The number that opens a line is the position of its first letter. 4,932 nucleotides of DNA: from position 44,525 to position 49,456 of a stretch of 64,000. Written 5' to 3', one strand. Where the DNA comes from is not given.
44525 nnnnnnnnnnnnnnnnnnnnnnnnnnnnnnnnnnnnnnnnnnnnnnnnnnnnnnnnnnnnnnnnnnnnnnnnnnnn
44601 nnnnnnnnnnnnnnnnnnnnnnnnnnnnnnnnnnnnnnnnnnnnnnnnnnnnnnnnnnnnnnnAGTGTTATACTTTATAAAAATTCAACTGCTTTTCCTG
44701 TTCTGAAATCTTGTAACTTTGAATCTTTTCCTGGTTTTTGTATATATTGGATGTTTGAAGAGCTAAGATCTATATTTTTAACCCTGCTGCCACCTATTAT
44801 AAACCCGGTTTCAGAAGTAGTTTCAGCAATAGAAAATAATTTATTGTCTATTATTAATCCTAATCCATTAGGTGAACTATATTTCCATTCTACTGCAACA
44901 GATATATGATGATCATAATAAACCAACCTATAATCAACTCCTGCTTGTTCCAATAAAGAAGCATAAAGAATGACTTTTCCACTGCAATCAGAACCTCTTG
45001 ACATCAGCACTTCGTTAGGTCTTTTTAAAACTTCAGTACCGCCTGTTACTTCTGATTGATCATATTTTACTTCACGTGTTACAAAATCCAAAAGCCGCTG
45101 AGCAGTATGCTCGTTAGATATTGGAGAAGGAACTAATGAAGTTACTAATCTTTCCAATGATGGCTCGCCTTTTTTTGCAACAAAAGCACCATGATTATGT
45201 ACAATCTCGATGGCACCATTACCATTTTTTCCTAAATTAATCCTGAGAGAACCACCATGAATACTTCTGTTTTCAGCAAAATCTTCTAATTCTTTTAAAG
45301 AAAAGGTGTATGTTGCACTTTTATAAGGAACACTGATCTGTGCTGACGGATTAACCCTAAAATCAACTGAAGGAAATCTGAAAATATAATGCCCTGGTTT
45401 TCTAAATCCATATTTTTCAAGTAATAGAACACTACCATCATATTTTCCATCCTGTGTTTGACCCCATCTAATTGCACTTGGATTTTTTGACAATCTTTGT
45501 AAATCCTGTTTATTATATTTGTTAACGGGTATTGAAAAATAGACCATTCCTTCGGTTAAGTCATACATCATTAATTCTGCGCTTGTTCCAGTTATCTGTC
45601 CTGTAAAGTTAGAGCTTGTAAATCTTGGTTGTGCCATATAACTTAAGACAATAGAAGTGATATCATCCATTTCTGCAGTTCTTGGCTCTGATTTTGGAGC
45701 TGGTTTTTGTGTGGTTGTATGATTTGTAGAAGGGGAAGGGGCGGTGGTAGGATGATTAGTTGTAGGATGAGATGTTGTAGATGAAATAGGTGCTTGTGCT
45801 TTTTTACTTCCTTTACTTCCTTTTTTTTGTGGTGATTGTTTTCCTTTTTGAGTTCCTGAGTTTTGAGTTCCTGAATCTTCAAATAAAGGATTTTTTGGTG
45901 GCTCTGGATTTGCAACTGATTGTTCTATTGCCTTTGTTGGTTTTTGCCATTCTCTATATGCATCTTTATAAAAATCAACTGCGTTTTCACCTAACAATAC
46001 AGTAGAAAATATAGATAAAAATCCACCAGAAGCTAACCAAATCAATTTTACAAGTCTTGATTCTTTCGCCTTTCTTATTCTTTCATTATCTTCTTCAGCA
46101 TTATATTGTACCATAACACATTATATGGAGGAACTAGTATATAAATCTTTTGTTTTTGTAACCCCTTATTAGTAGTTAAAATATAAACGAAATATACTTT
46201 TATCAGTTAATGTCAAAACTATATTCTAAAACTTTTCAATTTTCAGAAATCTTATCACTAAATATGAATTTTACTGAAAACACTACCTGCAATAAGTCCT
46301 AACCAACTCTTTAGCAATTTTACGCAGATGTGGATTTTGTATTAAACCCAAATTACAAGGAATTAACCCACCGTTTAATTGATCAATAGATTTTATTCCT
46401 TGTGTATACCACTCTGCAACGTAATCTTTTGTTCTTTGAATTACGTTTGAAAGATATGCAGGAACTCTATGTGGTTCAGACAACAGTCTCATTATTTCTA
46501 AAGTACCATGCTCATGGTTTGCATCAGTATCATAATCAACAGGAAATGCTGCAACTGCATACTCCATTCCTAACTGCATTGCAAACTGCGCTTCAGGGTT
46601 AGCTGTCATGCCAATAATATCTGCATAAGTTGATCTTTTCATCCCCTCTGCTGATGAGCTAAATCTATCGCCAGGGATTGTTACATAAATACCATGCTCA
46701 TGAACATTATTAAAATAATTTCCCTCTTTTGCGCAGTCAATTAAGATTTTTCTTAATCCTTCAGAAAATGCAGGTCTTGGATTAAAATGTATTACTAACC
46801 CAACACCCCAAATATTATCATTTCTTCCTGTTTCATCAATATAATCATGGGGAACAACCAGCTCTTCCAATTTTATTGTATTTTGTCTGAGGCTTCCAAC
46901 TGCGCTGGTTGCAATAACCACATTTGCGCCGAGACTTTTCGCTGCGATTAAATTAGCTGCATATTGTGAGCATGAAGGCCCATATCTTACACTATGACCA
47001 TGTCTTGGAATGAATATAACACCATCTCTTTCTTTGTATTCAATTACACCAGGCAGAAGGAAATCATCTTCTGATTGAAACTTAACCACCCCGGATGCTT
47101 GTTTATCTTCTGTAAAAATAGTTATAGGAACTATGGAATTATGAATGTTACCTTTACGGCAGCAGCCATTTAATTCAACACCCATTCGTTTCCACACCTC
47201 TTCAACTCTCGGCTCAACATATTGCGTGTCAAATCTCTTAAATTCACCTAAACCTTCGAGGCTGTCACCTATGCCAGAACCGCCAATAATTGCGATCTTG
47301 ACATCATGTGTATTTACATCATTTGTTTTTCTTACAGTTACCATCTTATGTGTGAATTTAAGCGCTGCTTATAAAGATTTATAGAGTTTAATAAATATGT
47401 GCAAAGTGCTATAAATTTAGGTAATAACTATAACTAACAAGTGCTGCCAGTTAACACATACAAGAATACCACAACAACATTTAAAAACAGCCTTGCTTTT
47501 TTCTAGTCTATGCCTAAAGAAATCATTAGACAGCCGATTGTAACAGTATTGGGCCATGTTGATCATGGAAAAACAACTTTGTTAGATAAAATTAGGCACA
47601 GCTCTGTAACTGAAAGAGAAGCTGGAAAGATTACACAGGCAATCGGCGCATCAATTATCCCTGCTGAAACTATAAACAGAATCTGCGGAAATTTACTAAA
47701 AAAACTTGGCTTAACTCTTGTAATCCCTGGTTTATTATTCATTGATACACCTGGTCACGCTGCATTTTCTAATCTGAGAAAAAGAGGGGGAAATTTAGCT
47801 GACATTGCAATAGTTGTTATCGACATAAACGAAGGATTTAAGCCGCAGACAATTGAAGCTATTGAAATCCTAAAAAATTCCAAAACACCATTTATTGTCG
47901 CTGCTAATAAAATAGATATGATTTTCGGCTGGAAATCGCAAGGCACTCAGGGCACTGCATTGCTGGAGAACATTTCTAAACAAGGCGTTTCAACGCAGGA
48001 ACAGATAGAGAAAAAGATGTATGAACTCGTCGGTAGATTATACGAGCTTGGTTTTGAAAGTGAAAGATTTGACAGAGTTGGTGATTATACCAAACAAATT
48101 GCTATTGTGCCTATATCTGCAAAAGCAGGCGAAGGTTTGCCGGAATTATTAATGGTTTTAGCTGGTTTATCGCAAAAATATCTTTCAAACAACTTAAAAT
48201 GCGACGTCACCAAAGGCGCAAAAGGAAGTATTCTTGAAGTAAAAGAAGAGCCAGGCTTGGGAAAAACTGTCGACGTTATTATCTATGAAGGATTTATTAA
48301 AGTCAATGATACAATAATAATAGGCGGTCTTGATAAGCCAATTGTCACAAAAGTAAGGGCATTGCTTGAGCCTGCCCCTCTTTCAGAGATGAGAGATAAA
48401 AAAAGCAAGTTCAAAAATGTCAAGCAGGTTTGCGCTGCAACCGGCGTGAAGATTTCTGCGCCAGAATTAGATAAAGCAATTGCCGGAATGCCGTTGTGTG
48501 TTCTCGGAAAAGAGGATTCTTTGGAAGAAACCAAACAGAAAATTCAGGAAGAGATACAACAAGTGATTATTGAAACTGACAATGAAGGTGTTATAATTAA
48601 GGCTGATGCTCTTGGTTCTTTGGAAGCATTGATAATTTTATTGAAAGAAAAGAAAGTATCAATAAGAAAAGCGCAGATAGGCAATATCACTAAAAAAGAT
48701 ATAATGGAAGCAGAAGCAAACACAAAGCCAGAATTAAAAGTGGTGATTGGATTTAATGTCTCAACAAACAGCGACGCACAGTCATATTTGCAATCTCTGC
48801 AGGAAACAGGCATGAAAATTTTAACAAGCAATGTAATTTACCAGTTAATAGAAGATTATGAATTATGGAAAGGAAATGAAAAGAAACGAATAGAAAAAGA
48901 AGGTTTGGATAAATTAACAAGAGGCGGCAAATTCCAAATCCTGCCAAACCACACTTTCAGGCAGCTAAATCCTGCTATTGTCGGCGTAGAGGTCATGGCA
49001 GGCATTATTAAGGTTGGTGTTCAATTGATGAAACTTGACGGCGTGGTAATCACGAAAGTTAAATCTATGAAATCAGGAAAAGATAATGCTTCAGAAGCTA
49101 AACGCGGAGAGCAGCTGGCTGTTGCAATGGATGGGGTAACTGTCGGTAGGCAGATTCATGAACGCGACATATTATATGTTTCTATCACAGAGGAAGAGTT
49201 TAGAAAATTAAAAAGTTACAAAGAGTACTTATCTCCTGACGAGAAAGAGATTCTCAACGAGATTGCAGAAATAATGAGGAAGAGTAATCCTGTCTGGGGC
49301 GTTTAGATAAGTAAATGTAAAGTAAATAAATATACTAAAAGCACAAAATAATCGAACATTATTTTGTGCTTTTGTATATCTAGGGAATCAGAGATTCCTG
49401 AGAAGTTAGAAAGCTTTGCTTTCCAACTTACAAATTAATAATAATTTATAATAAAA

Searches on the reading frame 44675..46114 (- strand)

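Call 22: search_protein_families(library=pfam, proteins=[window:44675-46114:-], max_evalue=0.001)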
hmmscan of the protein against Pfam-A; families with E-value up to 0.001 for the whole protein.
window:44675-46114:- (479 aa): 1 family
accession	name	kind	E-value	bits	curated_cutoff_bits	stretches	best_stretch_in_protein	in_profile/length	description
PF01841.26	Transglut_core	-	0.00032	21.4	23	1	334-399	14-76/108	Transglutaminase-like superfamily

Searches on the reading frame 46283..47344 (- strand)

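Call 22: search_protein_families(library=pfam, proteins=[window:46283-47344:-], max_evalue=0.001)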
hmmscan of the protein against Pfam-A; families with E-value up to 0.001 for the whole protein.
window:46283-47344:- (353 aa): 1 family
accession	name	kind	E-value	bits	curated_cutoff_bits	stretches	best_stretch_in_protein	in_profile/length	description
PF01048.26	PNP_UDP_1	-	2.1e-24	86.7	25.1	1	107-279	41-207/233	Phosphorylase superfamily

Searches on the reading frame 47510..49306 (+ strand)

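Call 22: search_protein_families(library=pfam, proteins=[window:47510-49306:+], max_evalue=0.001)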
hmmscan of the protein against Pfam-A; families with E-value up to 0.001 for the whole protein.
window:47510-49306:+ (598 aa): 5 families
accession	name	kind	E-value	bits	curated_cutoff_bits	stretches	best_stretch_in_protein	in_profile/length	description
PF00009.33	GTP_EFTU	-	4.4e-34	118.1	26.5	1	10-218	5-183/188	Elongation factor Tu GTP binding domain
PF14578.12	GTP_EFTU_D4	-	5.5e-24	84.3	23.8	1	473-556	3-86/86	Elongation factor Tu domain 4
PF11987.13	IF-2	-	5.1e-20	72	27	1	339-451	6-117/117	Translation-initiation factor 2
PF03144.31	GTP_EFTU_D2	-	9.9e-08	32.7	30.3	1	251-330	1-73/73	Elongation factor Tu domain 2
PF01926.29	MMR_HSR1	-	2.1e-06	28.3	21.9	1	11-134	2-113/113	50S ribosome-binding GTPase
